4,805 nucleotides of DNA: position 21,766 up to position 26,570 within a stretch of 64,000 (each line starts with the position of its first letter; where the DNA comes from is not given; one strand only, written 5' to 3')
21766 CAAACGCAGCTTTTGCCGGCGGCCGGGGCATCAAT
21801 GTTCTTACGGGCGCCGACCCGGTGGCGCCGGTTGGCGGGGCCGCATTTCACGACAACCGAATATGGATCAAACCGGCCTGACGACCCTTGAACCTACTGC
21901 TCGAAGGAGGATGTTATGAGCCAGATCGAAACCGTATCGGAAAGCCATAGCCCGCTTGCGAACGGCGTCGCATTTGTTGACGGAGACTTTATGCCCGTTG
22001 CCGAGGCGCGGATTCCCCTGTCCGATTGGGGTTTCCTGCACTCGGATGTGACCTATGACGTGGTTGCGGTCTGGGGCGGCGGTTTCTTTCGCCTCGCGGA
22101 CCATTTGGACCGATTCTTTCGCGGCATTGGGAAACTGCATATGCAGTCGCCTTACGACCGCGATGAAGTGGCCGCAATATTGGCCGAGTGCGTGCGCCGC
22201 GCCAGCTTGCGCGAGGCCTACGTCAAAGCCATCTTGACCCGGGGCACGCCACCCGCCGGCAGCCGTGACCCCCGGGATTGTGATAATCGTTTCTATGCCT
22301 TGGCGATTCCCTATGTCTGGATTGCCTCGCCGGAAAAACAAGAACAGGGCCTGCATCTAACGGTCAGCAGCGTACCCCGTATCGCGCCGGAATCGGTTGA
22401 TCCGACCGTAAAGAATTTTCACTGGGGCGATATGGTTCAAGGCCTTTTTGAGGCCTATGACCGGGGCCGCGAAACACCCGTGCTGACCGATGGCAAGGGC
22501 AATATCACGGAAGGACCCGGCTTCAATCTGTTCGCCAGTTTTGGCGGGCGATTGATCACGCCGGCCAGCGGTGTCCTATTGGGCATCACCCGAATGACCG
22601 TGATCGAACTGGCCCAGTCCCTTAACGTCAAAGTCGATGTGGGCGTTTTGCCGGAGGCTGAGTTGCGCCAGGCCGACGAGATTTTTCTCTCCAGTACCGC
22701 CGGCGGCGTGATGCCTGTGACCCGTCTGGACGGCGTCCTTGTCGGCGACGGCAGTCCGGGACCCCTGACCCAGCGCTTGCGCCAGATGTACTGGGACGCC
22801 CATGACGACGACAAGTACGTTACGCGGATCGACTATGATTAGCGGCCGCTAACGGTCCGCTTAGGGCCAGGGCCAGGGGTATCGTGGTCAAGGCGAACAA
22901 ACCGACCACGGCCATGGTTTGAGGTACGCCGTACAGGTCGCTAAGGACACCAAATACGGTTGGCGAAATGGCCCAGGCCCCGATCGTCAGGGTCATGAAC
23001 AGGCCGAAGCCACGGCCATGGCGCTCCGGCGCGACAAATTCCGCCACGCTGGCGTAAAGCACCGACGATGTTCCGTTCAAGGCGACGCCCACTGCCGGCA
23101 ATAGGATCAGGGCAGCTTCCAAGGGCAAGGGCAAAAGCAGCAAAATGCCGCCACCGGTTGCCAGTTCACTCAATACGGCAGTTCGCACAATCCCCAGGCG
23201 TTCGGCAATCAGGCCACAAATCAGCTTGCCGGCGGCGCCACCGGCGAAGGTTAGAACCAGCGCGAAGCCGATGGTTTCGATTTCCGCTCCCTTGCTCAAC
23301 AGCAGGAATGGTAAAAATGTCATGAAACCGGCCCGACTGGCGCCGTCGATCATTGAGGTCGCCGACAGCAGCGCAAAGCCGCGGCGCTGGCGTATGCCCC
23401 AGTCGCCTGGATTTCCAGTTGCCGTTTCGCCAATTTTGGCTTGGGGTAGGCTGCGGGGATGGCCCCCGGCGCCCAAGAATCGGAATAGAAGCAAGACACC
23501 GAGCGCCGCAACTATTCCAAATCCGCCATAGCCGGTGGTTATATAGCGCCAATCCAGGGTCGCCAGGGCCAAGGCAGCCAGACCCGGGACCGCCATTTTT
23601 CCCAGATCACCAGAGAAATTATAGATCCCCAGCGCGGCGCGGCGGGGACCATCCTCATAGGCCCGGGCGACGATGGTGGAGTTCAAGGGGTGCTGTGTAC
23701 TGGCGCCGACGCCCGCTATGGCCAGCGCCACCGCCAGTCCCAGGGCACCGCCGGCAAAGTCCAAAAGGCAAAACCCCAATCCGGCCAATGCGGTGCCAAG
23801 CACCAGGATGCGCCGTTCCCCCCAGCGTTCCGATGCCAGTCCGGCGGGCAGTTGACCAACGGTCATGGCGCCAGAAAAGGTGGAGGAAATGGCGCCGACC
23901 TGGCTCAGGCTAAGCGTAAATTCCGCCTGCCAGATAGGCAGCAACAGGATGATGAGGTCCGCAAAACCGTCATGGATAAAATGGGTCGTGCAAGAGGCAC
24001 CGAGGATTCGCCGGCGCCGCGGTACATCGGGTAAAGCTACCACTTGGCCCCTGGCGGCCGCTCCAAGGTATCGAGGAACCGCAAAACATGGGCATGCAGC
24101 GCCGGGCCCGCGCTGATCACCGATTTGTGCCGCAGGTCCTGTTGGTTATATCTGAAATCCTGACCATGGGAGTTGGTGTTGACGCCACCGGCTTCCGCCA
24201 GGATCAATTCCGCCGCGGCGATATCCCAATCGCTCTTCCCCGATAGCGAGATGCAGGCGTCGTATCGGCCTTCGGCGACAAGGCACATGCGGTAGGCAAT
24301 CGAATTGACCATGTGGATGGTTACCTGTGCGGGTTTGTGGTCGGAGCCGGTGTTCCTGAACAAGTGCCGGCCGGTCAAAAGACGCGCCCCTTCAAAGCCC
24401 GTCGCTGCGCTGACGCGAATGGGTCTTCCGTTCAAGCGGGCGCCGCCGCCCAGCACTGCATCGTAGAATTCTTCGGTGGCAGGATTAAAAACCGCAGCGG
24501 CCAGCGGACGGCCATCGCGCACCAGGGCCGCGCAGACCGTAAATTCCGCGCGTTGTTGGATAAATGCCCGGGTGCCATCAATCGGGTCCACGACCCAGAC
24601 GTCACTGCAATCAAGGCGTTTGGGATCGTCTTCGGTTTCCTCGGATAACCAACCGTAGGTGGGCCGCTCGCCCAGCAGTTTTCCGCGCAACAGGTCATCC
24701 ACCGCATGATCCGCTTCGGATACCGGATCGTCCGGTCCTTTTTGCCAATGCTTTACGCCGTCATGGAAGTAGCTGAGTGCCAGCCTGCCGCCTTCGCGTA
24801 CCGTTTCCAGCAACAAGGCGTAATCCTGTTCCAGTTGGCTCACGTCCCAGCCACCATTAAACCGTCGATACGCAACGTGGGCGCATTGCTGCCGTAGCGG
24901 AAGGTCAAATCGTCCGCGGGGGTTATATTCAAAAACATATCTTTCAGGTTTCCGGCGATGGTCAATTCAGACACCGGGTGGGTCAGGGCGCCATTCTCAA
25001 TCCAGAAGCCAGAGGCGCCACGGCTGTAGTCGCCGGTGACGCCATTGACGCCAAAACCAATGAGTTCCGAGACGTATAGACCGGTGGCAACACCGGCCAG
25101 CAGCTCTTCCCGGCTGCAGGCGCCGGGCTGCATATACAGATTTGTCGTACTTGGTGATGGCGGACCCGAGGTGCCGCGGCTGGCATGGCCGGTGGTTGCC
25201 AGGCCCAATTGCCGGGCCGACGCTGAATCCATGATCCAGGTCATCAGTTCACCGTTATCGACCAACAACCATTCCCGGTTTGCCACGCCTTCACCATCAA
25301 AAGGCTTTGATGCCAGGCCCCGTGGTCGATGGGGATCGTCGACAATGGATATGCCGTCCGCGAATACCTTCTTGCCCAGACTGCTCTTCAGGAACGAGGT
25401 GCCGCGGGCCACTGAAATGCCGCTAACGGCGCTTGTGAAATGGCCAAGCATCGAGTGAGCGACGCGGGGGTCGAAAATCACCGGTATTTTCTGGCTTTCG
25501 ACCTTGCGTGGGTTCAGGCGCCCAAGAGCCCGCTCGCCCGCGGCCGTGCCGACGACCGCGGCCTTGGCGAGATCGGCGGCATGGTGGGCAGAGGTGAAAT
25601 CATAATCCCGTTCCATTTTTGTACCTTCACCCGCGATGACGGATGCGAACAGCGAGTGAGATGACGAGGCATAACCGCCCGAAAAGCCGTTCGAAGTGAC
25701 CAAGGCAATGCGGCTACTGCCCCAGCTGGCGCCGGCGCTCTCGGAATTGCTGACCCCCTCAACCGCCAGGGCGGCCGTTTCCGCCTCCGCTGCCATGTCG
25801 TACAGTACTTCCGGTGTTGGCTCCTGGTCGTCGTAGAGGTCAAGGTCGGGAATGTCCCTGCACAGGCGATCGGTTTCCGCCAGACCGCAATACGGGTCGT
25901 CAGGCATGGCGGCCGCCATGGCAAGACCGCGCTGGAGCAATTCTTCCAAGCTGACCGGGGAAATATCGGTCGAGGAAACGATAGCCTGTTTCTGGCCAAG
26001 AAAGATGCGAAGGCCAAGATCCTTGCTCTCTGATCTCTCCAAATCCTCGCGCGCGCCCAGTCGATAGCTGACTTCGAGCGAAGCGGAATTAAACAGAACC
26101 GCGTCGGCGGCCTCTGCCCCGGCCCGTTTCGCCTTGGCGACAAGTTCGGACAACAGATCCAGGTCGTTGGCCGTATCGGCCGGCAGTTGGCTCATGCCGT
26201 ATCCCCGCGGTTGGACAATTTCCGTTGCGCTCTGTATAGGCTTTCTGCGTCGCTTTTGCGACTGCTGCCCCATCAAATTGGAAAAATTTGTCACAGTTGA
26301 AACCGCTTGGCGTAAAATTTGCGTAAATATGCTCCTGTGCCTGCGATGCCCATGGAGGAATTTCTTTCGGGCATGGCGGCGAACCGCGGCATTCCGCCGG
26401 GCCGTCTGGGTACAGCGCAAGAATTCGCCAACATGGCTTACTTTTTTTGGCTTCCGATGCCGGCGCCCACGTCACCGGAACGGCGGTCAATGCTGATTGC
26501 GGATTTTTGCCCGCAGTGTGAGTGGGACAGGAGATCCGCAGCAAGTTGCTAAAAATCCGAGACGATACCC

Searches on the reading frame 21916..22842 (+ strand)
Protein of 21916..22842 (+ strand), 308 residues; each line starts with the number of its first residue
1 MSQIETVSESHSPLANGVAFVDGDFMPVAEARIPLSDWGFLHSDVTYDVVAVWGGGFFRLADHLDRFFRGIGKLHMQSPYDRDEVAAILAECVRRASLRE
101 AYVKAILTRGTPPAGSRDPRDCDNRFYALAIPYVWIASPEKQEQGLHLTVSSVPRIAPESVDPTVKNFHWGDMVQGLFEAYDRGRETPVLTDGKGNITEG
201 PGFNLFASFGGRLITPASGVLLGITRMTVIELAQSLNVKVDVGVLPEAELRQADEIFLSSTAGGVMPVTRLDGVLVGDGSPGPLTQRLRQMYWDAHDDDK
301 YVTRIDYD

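Call 24: search_protein_families(library=pfam, proteins=[window:21916-22842:+], max_evalue=0.0001)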
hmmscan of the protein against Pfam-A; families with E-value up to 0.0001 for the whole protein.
window:21916-22842:+ (308 aa): 1 family
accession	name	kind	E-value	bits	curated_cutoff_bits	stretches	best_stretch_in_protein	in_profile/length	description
PF01063.24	Aminotran_4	-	2.5e-45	155.5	28.5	1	47-270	3-222/223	Amino-transferase class IV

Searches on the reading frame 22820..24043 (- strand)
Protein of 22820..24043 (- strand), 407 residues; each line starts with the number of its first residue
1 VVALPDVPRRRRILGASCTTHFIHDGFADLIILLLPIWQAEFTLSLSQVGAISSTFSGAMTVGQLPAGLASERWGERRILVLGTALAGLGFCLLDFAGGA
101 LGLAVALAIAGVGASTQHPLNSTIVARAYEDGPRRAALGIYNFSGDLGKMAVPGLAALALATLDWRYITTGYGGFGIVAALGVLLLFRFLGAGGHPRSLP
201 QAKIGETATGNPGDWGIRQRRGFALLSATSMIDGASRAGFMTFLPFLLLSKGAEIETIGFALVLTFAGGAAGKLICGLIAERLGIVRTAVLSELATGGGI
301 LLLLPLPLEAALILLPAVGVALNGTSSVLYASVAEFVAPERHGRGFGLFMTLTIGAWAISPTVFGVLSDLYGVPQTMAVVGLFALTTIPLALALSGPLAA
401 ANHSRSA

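Call 24: search_protein_families(library=pfam, proteins=[window:22820-24043:-], max_evalue=0.0001)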
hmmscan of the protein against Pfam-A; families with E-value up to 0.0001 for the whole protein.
window:22820-24043:- (407 aa): 1 family
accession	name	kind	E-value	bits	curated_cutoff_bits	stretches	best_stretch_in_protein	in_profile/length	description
PF07690.21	MFS_1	-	6.2e-39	134.3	33.4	2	20-221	4-202/347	Major Facilitator Superfamily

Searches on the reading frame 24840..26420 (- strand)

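Call 90: search_protein_families(library=pfam, proteins=[window:24840-26420:-], max_evalue=0.0001)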
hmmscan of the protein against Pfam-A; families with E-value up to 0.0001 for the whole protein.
window:24840-26420:- (526 aa): 3 families
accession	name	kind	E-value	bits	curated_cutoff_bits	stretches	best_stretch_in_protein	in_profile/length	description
PF19289.4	PmbA_TldD_3rd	-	1.3e-75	253.8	22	1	309-525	1-220/220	PmbA/TldA metallopeptidase C-terminal domain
PF19290.4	PmbA_TldD_2nd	-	7.6e-13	49.3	20.9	1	199-302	4-109/109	PmbA/TldA metallopeptidase central domain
PF01523.21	PmbA_TldD_1st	-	1.2e-06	29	20.9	1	105-169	1-65/65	PmbA/TldA metallopeptidase domain 1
